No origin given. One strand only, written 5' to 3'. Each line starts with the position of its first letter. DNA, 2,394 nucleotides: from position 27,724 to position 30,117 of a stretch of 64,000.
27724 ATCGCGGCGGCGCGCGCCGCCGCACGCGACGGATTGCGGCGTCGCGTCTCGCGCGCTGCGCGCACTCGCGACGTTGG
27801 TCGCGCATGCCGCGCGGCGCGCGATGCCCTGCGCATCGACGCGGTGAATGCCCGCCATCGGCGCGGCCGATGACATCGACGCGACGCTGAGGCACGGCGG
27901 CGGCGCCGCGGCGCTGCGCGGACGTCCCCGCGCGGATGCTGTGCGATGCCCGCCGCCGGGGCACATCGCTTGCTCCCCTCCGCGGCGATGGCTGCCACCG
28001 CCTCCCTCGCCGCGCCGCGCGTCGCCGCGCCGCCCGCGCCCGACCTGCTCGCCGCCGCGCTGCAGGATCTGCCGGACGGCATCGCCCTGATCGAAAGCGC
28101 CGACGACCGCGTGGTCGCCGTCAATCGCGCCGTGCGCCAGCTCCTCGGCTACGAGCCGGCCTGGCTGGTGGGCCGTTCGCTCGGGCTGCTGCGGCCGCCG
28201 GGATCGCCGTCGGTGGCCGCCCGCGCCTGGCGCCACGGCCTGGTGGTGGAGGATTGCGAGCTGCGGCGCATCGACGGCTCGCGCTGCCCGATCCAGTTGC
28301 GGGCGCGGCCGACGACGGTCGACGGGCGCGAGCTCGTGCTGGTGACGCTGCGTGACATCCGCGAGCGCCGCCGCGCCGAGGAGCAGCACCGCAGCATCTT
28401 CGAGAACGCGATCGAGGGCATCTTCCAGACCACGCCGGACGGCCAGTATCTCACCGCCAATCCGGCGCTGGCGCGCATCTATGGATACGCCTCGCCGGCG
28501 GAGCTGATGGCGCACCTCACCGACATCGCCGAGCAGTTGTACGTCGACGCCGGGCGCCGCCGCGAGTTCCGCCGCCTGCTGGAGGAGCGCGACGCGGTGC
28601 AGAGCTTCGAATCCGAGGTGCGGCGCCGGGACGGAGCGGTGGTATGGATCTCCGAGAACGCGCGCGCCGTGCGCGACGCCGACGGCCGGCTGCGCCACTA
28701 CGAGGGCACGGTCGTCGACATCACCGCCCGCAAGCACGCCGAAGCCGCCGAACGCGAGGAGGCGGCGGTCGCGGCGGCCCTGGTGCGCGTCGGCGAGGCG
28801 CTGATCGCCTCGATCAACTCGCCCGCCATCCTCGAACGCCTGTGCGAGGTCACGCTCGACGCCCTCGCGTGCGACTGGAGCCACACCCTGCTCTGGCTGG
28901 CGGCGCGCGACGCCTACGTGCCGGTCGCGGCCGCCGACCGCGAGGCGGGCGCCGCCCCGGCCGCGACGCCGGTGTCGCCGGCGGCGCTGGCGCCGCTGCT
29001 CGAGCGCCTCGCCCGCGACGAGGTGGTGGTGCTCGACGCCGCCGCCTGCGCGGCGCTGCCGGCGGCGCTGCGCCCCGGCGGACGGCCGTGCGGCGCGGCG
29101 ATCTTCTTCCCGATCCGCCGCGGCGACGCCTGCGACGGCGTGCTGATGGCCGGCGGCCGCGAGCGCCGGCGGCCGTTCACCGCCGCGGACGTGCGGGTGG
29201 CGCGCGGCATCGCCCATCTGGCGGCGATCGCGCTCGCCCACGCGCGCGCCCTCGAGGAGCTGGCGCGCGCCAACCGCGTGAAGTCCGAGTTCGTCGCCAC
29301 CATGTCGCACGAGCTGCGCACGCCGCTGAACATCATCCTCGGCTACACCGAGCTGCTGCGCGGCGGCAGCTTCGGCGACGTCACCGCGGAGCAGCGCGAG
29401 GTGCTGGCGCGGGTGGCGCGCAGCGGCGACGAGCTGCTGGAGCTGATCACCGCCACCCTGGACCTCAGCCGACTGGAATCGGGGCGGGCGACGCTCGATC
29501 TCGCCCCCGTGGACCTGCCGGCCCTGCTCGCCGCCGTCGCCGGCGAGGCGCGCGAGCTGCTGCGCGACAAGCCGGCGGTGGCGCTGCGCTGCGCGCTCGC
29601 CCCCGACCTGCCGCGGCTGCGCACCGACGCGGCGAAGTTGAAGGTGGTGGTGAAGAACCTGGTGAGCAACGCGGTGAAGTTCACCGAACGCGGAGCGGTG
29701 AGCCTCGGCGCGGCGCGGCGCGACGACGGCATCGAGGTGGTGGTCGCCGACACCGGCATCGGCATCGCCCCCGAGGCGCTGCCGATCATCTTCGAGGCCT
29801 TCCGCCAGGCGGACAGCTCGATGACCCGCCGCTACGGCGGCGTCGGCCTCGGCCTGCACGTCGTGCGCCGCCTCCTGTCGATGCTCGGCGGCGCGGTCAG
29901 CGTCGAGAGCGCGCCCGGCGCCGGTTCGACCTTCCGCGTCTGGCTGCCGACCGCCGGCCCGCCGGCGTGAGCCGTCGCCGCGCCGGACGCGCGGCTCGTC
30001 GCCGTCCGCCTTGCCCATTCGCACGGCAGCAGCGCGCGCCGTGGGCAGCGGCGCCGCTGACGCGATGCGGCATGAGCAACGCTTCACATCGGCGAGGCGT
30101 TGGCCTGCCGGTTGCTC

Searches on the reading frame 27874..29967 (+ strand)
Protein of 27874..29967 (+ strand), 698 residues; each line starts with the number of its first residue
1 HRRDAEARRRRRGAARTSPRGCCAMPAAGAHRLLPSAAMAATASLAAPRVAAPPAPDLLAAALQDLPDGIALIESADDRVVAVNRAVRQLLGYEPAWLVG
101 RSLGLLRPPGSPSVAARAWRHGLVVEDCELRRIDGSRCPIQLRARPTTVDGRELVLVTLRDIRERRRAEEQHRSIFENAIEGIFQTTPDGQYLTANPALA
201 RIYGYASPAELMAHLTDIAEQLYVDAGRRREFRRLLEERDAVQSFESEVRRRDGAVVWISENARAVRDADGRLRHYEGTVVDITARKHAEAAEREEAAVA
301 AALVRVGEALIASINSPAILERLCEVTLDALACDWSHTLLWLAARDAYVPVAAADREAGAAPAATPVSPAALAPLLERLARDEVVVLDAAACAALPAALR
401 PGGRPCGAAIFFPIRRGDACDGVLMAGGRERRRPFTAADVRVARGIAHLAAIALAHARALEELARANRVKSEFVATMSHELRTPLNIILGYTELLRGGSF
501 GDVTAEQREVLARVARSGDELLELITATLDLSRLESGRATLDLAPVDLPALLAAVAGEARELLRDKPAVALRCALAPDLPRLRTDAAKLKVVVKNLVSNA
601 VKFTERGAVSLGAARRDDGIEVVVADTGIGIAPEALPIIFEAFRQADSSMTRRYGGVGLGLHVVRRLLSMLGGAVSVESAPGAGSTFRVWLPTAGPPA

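Call 40: search_protein_families(library=pfam, proteins=[window:27874-29967:+], max_evalue=0.0001)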
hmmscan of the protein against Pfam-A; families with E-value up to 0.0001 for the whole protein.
window:27874-29967:+ (698 aa): 9 families
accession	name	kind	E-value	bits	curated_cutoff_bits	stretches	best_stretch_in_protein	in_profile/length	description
PF02518.31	HATPase_c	-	4e-27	95.3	26.4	1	585-693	2-109/111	Histidine kinase-, DNA gyrase B-, and HSP90-like ATPase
PF13426.13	PAS_9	-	2.7e-23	82.6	27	2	181-285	2-103/103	PAS domain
PF08448.16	PAS_4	-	4.2e-22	78.9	23.1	2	176-287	1-109/110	PAS fold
PF00989.32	PAS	-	7.4e-21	74.7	22.6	2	173-283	4-113/113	PAS fold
PF00512.31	HisKA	-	4e-20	72.1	26.9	1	470-537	2-66/66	His Kinase A (phospho-acceptor) domain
PF13188.13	PAS_8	-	1.1e-14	54.2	21.8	2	58-110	2-50/65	PAS domain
PF08447.18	PAS_3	-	6.6e-12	46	25.6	1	193-280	2-89/89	PAS fold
PF13185.12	GAF_2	-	5.6e-08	33.5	28.6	1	318-454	6-135/136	GAF domain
PF13492.12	GAF_3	-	5.4e-07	30.5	27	1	318-456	4-129/129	GAF domain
